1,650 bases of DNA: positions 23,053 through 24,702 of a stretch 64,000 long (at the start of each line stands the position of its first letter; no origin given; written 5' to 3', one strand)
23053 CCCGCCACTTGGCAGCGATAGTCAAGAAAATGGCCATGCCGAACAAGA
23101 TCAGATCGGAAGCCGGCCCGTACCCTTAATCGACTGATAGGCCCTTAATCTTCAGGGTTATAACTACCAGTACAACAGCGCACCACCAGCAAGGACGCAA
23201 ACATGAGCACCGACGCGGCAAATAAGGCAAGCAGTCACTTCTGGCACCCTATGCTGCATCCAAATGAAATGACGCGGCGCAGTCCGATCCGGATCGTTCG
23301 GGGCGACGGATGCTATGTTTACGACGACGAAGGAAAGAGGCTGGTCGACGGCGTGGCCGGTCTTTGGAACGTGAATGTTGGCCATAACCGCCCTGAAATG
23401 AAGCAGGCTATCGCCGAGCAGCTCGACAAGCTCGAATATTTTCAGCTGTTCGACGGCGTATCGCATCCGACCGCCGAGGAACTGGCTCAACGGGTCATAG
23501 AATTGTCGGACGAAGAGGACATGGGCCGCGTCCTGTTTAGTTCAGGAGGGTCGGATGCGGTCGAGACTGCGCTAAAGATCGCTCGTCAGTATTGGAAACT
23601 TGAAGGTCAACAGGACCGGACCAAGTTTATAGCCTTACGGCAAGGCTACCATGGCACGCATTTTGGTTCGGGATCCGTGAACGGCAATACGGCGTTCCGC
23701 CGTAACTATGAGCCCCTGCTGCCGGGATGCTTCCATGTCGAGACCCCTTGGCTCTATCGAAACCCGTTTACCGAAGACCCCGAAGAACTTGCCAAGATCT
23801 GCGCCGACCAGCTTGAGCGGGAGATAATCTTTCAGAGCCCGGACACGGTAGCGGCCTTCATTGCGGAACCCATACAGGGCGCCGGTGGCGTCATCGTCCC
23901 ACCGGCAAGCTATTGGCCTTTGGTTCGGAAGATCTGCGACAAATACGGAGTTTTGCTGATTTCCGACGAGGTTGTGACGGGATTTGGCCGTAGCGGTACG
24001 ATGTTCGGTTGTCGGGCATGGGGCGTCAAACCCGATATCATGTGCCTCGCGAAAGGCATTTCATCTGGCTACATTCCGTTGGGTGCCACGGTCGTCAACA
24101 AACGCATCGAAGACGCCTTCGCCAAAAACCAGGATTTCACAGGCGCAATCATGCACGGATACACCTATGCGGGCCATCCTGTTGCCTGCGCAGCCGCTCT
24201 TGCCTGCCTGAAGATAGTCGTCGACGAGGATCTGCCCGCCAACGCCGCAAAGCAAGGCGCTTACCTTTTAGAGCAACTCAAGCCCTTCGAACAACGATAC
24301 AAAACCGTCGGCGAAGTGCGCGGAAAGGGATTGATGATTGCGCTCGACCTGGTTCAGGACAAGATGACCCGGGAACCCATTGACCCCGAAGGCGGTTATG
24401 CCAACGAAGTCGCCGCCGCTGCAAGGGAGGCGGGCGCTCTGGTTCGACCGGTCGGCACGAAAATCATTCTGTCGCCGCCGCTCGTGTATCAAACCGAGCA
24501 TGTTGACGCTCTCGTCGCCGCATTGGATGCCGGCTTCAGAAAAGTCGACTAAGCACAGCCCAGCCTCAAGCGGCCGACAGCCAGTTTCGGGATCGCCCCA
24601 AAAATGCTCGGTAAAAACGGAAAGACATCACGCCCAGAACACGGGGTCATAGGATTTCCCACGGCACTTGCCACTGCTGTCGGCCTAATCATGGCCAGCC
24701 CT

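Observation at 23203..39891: Composite aromatic-amine / hydroxyphenylacetate-type catabolic supercluster with unusual part list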

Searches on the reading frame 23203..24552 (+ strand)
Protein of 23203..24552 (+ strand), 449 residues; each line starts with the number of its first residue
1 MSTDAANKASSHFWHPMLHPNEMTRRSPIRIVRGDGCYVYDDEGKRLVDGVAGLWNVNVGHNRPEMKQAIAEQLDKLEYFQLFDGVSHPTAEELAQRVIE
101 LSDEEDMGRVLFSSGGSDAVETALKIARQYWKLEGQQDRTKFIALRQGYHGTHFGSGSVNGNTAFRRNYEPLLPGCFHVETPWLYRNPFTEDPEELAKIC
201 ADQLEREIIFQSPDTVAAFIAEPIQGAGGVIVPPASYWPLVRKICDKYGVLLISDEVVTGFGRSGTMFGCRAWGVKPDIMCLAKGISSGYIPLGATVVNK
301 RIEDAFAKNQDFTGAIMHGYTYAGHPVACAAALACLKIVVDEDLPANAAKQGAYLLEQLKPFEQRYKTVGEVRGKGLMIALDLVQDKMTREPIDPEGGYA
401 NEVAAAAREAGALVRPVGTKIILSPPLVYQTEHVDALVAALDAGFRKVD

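Call 3: search_protein_families(library=pfam, proteins=[window:23203-24552:+], max_evalue=0.01)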
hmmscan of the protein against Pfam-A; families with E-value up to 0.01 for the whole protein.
window:23203-24552:+ (449 aa): 1 family
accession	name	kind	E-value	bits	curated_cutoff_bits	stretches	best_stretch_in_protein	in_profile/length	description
PF00202.27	Aminotran_3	-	9.7e-106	354.3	30.5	1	27-441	9-399/403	Aminotransferase class-III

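Call 9: search_protein_families(library=ncbifam, proteins=[window:23203-24552:+], max_evalue=0.00001)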
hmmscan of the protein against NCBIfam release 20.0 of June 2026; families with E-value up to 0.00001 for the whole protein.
window:23203-24552:+ (449 aa): 69 families (the best 25 are shown)
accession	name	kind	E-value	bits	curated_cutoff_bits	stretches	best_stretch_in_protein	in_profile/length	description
NF005683.0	PRK07481.1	subfamily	1.6e-241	802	575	1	7-448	8-450/453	hypothetical protein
NF005682.0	PRK07480.1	subfamily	7.8e-135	450.1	510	1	8-442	16-446/459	aminotransferase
NF005102.0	PRK06541.1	equivalog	3.2e-132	441.3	574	1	3-443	10-451/460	aspartate aminotransferase family protein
NF004767.0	PRK06105.1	subfamily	4.7e-128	427.6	517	1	7-446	10-448/460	aminotransferase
NF005447.0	PRK07036.1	equivalog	1.4e-123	413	618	1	4-447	12-454/468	aminotransferase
NF005684.0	PRK07482.1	subfamily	1.6e-120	402.8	687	1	7-447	10-454/464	hypothetical protein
NF005812.0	PRK07678.1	subfamily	1.9e-117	392.7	488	1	5-447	10-449/451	aminotransferase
TIGR00508.1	bioA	equivalog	6.1e-117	390.7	405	1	14-442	2-415/419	adenosylmethionine--8-amino-7-oxononanoate transaminase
NF005685.0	PRK07483.1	equivalog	2.2e-112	376.1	485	1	24-443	9-433/444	aspartate aminotransferase family protein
NF052567.1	OmAmTferAptACaul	equivalog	1.4e-111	373.3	500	1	12-446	4-429/431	omega-aminotransferase AptA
NF004625.0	PRK05965.1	subfamily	1.7e-104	350.2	729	1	11-441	12-441/460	hypothetical protein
NF004624.0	PRK05964.1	equivalog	4.7e-103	345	494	1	5-447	6-424/427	adenosylmethionine--8-amino-7-oxononanoate transaminase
NF009068.0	PRK12403.1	equivalog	1.9e-102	343.5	817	1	7-440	16-445/460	aspartate aminotransferase family protein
NF004718.0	PRK06062.1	subfamily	6.9e-101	338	472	1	24-448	35-449/454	hypothetical protein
NF041821.1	daptide_amino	equivalog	7.6e-101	337.7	450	1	16-445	2-404/405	daptide-type RiPP biosynthesis aminotransferase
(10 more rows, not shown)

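Call 25: find_encoding_contigs(protein=window:23203-24552:+, flank=10000, max_places=3)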
Protein window:23203-24552:+ (449 aa): 4 contigs read that carry it; 3 places shown.
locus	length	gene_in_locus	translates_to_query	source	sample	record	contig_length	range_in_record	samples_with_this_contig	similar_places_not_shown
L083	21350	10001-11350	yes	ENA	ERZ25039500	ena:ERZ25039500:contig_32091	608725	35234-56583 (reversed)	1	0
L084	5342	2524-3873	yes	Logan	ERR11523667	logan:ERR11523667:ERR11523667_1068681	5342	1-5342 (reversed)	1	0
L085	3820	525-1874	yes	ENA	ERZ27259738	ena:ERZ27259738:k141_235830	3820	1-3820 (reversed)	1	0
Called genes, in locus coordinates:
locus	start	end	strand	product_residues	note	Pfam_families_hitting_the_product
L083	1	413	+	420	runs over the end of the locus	PF12704:MacB_PCD, PF02687:FtsX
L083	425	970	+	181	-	PF11736:DUF3299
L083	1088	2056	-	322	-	PF14525:AraC_binding_2, PF12833:HTH_18, PF00165:HTH_AraC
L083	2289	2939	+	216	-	PF00440:TetR_N (weak), PF17928:TetR_C_22 (weak)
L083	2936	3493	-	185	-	-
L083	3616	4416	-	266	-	-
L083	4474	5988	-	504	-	PF07715:Plug, PF00593:TonB_dep_Rec_b-barrel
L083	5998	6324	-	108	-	-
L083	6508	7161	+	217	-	-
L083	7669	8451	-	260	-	PF00106:adh_short, PF08659:KR, PF13561:adh_short_C2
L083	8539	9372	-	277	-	PF10703:MoaF, PF17409:MoaF_C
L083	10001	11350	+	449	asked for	PF00202:Aminotran_3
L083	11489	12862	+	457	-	PF00324:AA_permease, PF13520:AA_permease_2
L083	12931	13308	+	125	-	PF07746:LigA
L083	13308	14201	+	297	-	PF00701:DHDPS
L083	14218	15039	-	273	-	PF02900:LigB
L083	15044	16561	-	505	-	PF00171:Aldedh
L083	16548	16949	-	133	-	PF02962:CHMI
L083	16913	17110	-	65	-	-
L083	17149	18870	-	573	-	PF07969:Amidohydro_3, PF01979:Amidohydro_1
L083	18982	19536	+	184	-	-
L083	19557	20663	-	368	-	PF05222:AlaDh_PNT_N, PF01262:AlaDh_PNT_C, PF00070:Pyr_redox (weak), PF01488:Shikimate_DH (weak), PF02826:2-Hacid_dh_C (weak)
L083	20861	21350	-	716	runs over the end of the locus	PF07715:Plug, PF00593:TonB_dep_Rec_b-barrel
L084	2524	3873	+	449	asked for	PF00202:Aminotran_3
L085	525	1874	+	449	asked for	PF00202:Aminotran_3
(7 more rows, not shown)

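Call 39: search_protein_families(library=ncbifam, proteins=[L083:17149-18870:-], max_evalue=1e-10)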
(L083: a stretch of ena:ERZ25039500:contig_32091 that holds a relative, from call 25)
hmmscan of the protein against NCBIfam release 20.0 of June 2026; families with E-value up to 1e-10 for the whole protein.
L083:17149-18870:- (573 aa): 3 families
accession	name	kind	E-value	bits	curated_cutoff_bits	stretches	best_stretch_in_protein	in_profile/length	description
NF051886.1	XaaProDiPepCaul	equivalog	2e-13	50.2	500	0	50-99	19-66/398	Xaa-Pro dipeptidase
NF011990.0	PRK15446.2-6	subfamily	1.1e-11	44.1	233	0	500-571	323-386/390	alpha-D-ribose 1-methylphosphonate 5-triphosphate diphosphatase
NF009060.0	PRK12394.1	equivalog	1.8e-11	43.5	442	0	503-569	301-375/381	metallo-dependent hydrolase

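Call 40: search_solved_structures(query=window:23203-24552:+, max_evalue=1e-60)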
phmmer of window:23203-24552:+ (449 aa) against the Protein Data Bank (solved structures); distinct sequences matched with E-value up to 1e-60: 68 (the best 60 are shown).
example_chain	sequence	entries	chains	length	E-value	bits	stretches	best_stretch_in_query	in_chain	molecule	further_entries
5lh9_A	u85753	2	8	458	7.5e-179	598.5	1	7-447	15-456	OMEGA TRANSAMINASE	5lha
6s54_A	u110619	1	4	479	1.2e-163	548.5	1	10-445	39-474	Aspartate aminotransferase family protein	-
6io1_A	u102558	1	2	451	4.3e-120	404.9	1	8-444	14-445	Aminotransferase, class III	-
5kr6_A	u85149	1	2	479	5e-101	342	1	9-439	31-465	4-aminobutyrate transaminase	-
5kqu_A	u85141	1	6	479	1.4e-100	340.5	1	10-443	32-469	4-aminobutyrate transaminase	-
6gwi_A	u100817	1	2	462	5.5e-99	335.3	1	11-439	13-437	Putrescine aminotransferase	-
7qx0_A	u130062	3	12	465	1.3e-98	334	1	9-438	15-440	Aminotransferase TR2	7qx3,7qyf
6tb0_A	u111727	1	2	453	1.4e-98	334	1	8-438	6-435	Aspartate aminotransferase family protein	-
6fyq_A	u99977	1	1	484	1.4e-98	334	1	10-445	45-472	amine transaminase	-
7qyg_A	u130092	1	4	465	1.9e-98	333.5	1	9-438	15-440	Aminotransferase TR2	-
6tb1_A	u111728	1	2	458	2.2e-98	333.3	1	7-438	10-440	Aspartate aminotransferase family protein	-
9uvs_A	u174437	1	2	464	2.3e-98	333.3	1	10-439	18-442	Aminotransferase class-III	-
6g4b_A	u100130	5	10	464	1e-97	331.1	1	13-438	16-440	Aspartate aminotransferase family protein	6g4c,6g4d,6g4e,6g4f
6hx9_B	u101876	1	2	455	1.1e-97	331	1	7-439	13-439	Aspartate aminotransferase family protein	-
21ft_A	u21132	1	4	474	1.5e-97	330.6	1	25-441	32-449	Gamma-aminobutyrate transaminase POP2, mitochondrial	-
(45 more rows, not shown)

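Call 48: find_homologous_proteins(query=window:23203-24552:+, max_evalue=1e-100)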
Query window:23203-24552:+ (449 aa): 4805 proteins with E <= 1e-100 among 8000 candidates; the best 120 are listed.
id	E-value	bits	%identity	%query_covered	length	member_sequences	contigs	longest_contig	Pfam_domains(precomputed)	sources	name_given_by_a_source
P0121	2.9e-280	948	90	100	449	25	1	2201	PF00202.28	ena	-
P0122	1.6e-258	876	84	100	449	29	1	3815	PF00202.28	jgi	jgi:putrescine---pyruvate transaminase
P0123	1.7e-258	876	83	100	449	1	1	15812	PF00202.28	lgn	-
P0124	2.0e-255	866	82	100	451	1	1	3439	PF00202.28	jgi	jgi:putrescine---pyruvate transaminase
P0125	4.8e-255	865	84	98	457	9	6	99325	PF00202.28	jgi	jgi:putrescine---pyruvate transaminase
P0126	9.9e-254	860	83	98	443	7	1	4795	PF00202.28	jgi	jgi:adenosylmethionine-8-amino-7-oxononanoate aminotransferase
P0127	4.2e-253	858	80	100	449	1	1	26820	PF00202.28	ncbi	-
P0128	4.7e-253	858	83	98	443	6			PF00202.28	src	-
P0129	5.5e-253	858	83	98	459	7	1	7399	PF00202.28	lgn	-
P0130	8.5e-253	857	83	98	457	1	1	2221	PF00202.28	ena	-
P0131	1.0e-252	857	82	98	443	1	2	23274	PF00202.28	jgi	jgi:putrescine---pyruvate transaminase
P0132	3.3e-252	855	81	100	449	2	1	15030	PF00202.28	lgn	-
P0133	4.3e-252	855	82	99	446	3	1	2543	PF00202.28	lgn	-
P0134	4.6e-252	855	82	98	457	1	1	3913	PF00202.28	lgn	-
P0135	4.7e-252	855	82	98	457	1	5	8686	PF00202.28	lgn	-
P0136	1.2e-251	853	81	100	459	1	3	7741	PF00202.28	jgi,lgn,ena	-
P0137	2.5e-251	852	82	98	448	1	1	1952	PF00202.28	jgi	jgi:putrescine---pyruvate transaminase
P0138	3.2e-251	852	82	98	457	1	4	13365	PF00202.28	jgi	-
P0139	4.7e-251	851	83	97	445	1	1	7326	PF00202.28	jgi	jgi:putrescine---pyruvate transaminase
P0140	6.4e-251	851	81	98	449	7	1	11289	PF00202.28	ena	-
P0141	7.8e-251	851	81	99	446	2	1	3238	PF00202.28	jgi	jgi:putrescine---pyruvate transaminase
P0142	1.1e-250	850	81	98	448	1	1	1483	PF00202.28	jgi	jgi:putrescine aminotransferase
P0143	1.1e-250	850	81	98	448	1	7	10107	PF00202.28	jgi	jgi:putrescine---pyruvate transaminase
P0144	1.1e-250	850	82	98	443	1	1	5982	PF00202.28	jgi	jgi:adenosylmethionine-8-amino-7-oxononanoate aminotransferase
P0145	1.1e-250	850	81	98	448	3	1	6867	PF00202.28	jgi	jgi:putrescine---pyruvate transaminase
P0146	1.4e-250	850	82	97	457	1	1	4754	PF00202.28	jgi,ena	-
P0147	1.6e-250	850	82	98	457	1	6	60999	PF00202.28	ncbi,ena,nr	ncbi:MAG TPA: aspartate aminotransferase family protein [Steroidobacteraceae bacterium]|nr:aspartate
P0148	1.6e-250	850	82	98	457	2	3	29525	PF00202.28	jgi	-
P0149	2.1e-250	849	82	97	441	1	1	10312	PF00202.28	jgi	jgi:adenosylmethionine-8-amino-7-oxononanoate aminotransferase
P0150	3.9e-250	848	81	98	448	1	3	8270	PF00202.28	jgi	jgi:putrescine---pyruvate transaminase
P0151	4.5e-250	848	82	98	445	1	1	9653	PF00202.28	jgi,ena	-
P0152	7.2e-250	848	82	98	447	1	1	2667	PF00202.28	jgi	jgi:putrescine aminotransferase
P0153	1.0e-249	847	81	98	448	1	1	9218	PF00202.28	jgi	jgi:putrescine---pyruvate transaminase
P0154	1.4e-249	847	82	98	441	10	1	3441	PF00202.28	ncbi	-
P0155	1.5e-249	847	81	98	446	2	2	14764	PF00202.28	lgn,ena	-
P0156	1.9e-249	846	81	98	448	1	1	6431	PF00202.28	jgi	jgi:putrescine---pyruvate transaminase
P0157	2.7e-249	846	81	98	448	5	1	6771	PF00202.28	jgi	jgi:putrescine---pyruvate transaminase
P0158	3.2e-249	845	82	97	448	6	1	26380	PF00202.28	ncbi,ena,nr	ncbi:MAG TPA: aspartate aminotransferase family protein [Steroidobacteraceae bacterium]|nr:aspartate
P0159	6.9e-249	844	81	98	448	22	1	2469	PF00202.28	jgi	jgi:putrescine aminotransferase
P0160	7.5e-249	844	81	98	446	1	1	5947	PF00202.28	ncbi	-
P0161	9.4e-249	844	81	99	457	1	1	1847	PF00202.28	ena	-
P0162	1.1e-248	844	81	98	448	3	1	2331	PF00202.28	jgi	jgi:putrescine---pyruvate transaminase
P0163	2.0e-248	843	80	98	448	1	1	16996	PF00202.28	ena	-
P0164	2.7e-248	842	80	98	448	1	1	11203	PF00202.28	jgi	-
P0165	4.7e-248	842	81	98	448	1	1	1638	PF00202.28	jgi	jgi:putrescine---pyruvate transaminase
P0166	8.4e-248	841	81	97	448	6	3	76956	PF00202.28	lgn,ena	-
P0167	1.4e-247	840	81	98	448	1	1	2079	PF00202.28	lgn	-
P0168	1.7e-247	840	79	100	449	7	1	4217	PF00202.28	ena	-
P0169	1.9e-247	840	81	98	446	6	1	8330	PF00202.28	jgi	jgi:putrescine---pyruvate transaminase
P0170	4.7e-247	838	83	95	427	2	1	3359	PF00202.28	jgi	jgi:adenosylmethionine-8-amino-7-oxononanoate aminotransferase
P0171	1.4e-246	837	81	98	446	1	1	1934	PF00202.28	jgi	jgi:adenosylmethionine-8-amino-7-oxononanoate aminotransferase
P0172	3.9e-246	835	82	98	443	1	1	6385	PF00202.28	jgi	jgi:adenosylmethionine-8-amino-7-oxononanoate aminotransferase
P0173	4.1e-246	835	81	97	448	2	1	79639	PF00202.28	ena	-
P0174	7.8e-246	834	79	99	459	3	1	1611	PF00202.28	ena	-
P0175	1.6e-245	833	82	96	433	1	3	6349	PF00202.28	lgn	-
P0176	2.0e-245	833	80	99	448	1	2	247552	PF00202.28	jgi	-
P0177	1.1e-244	831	82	96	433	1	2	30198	PF00202.28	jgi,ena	-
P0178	1.8e-244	830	78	99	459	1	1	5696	PF00202.28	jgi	jgi:putrescine aminotransferase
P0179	2.4e-244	829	79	98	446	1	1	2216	PF00202.28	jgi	-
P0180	5.3e-244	828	82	96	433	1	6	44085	PF00202.28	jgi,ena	-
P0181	8.9e-244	827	80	97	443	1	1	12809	PF00202.28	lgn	-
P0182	1.7e-243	827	80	97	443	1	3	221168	PF00202.28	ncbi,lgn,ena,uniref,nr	ncbi:hypothetical protein VI06_12080 [Aquitalea magnusonii]|uniref:aspartate aminotransferase family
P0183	1.9e-243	826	82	98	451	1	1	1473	PF00202.28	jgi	-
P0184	3.3e-243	826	80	97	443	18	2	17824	PF00202.28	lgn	-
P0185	4.3e-243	825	80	97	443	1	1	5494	PF00202.28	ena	-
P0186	5.1e-243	825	80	97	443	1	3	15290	PF00202.28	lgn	-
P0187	5.8e-243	825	79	99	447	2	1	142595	PF00202.28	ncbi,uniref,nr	ncbi:aspartate aminotransferase family protein [Iodobacter sp. CM08]|uniref:aspartate aminotransfera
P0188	6.1e-243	825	80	97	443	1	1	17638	PF00202.28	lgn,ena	-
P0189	1.4e-242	824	78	99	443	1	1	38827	PF00202.28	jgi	jgi:adenosylmethionine-8-amino-7-oxononanoate aminotransferase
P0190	1.7e-242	823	78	99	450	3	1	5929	PF00202.28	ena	-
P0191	1.9e-242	823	78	99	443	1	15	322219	PF00202.28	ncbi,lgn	-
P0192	2.1e-242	823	79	97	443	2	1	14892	PF00202.28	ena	-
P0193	2.5e-242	823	77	99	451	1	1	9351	PF00202.28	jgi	jgi:putrescine aminotransferase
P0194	5.0e-242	822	78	99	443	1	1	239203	PF00202.28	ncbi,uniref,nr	ncbi:aspartate aminotransferase family protein [Vogesella mureinivorans]|uniref:aspartate aminotrans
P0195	5.2e-242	822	78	98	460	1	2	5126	PF00202.28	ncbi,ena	-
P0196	5.7e-242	822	79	97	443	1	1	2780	PF00202.28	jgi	-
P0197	6.0e-242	821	81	96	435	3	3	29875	PF00202.28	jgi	-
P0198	6.4e-242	821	79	97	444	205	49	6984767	PF00202.28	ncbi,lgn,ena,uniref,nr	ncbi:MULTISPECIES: aspartate aminotransferase family protein [Pseudomonas]|uniref:aspartate aminotra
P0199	6.8e-242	821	78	99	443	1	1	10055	PF00202.28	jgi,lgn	jgi:adenosylmethionine-8-amino-7-oxononanoate aminotransferase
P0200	7.0e-242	821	78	99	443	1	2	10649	PF00202.28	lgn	-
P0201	7.0e-242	821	79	97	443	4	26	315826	PF00202.28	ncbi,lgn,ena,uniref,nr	ncbi:aspartate aminotransferase family protein [uncultured Aquitalea sp.]|uniref:aspartate aminotran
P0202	1.1e-241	821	79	97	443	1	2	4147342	PF00202.28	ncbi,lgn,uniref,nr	ncbi:aspartate aminotransferase family protein [Vogesella sp. LIG4]|uniref:Aspartate aminotransferas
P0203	2.0e-241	820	79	97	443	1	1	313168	PF00202.28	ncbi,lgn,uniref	ncbi:aspartate aminotransferase family protein [Vogesella sp. GCM10023246]|uniref:Aspartate aminotra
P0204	2.1e-241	820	80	98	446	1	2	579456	PF00202.28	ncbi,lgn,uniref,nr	ncbi:aspartate aminotransferase family protein [Burkholderia multivorans]|uniref:aspartate aminotran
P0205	2.5e-241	819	78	99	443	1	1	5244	PF00202.28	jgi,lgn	-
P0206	4.9e-241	818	77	100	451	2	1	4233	PF00202.28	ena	-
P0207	7.6e-241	818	79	98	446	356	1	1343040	PF00202.28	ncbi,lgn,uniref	ncbi:aspartate aminotransferase family protein [Burkholderia cepacia]|uniref:aspartate aminotransfer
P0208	1.2e-240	817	79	98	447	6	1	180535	PF00202.28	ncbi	ncbi:aspartate aminotransferase family protein [Trinickia sp. YCB016]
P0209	1.3e-240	817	80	97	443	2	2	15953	PF00202.28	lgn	-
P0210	1.5e-240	817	78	97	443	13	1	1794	PF00202.28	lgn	-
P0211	1.7e-240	817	78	99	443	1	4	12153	PF00202.28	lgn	-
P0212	2.1e-240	816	78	98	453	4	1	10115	PF00202.28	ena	-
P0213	2.7e-240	816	79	97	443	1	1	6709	PF00202.28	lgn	-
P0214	3.2e-240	816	79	99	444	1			PF00202.28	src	-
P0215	5.2e-240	815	79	98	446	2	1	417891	PF00202.28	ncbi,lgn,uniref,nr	ncbi:aspartate aminotransferase family protein [Burkholderia multivorans]|uniref:aspartate aminotran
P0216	6.1e-240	815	79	97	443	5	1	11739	PF00202.28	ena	-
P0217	6.6e-240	815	79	95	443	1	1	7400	PF00202.28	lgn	-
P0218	7.9e-240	814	78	98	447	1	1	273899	PF00202.28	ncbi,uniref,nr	ncbi:aspartate aminotransferase family protein [Trinickia terrae]|uniref:Aspartate aminotransferase 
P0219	9.8e-240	814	79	95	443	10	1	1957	PF00202.28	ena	-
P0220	1.3e-239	814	79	98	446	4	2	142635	PF00202.28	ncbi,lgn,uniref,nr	ncbi:aspartate aminotransferase family protein [Burkholderia multivorans]|uniref:aspartate aminotran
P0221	1.5e-239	814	78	98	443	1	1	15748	PF00202.28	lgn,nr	nr:aspartate aminotransferase family protein [uncultured Pseudogulbenkiania sp.]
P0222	2.0e-239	813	79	98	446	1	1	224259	PF00202.28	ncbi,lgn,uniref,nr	ncbi:aspartate aminotransferase family protein [Burkholderia multivorans]|uniref:aspartate aminotran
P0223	3.3e-239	812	78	98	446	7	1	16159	PF00202.28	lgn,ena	-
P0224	6.1e-239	812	78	98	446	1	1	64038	PF00202.28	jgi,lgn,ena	-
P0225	9.7e-239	811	77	98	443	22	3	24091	PF00202.28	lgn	-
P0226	3.1e-238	809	79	98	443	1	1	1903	PF00202.28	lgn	-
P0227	3.9e-238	809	77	99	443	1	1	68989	PF00202.28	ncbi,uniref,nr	ncbi:aspartate aminotransferase family protein [Chromobacterium alkanivorans]|uniref:aspartate amino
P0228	4.0e-238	809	78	97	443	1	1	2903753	PF00202.28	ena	-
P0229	4.0e-238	809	77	97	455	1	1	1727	PF00202.28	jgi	jgi:putrescine aminotransferase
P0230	4.1e-238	809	78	97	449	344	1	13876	PF00202.28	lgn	-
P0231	4.2e-238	809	77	99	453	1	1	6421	PF00202.28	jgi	jgi:putrescine---pyruvate transaminase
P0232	5.7e-238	808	76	98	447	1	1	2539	PF00202.28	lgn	-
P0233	9.0e-238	808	79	98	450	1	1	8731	PF00202.28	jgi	jgi:putrescine---pyruvate transaminase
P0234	1.0e-237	807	77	99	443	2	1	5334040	PF00202.28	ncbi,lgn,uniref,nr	ncbi:aspartate aminotransferase family protein [Chromobacterium rhizoryzae]|uniref:aspartate aminotr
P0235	1.4e-237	807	77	99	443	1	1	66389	PF00202.28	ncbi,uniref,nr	ncbi:hypothetical protein VK98_03175 [Chromobacterium sp. LK11]|uniref:aspartate aminotransferase fa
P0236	1.7e-237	807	77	98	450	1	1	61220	PF00202.28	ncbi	-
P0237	1.7e-237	807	75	99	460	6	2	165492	PF00202.28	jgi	jgi:putrescine---pyruvate transaminase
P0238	1.8e-237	807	77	97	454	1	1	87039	PF00202.28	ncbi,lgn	-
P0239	8.8e-237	804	76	99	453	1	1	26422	PF00202.28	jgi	jgi:putrescine---pyruvate transaminase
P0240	1.9e-236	803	78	97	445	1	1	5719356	PF00202.28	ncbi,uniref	ncbi:aspartate aminotransferase family protein [Pseudomonas boanensis]|uniref:aspartate aminotransfe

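Call 49: find_encoding_contigs(protein=P0198, flank=8000, max_places=2)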
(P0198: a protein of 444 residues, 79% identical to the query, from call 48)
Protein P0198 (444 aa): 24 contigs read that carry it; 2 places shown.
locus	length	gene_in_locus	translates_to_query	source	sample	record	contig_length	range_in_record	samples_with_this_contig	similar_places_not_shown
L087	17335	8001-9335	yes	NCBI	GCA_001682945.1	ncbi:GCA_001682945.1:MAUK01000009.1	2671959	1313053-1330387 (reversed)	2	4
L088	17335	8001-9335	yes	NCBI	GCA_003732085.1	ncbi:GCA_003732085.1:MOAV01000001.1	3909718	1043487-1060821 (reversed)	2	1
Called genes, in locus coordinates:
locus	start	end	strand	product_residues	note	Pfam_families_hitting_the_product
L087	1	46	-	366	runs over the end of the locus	PF03576:Peptidase_S58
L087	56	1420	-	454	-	PF13520:AA_permease_2, PF00324:AA_permease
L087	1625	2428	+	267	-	PF00196:GerE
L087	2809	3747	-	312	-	PF14525:AraC_binding_2, PF12833:HTH_18, PF00165:HTH_AraC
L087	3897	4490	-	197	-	PF11354:DUF3156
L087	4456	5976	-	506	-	PF13520:AA_permease_2, PF00324:AA_permease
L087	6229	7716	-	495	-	PF00171:Aldedh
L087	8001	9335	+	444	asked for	PF00202:Aminotran_3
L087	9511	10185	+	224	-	PF00196:GerE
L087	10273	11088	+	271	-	PF10703:MoaF, PF17409:MoaF_C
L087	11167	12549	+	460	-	PF00202:Aminotran_3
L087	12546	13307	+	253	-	PF00106:adh_short, PF08659:KR, PF13561:adh_short_C2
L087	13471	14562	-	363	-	PF01547:SBP_bac_1, PF13416:SBP_bac_8, PF13343:SBP_bac_6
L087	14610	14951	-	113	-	PF05899:Cupin_3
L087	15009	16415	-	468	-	PF01946:Thi4 (weak), PF01266:DAO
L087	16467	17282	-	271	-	PF12680:SnoaL_2, PF12833:HTH_18, PF00165:HTH_AraC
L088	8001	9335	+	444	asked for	PF00202:Aminotran_3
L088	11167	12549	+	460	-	PF00202:Aminotran_3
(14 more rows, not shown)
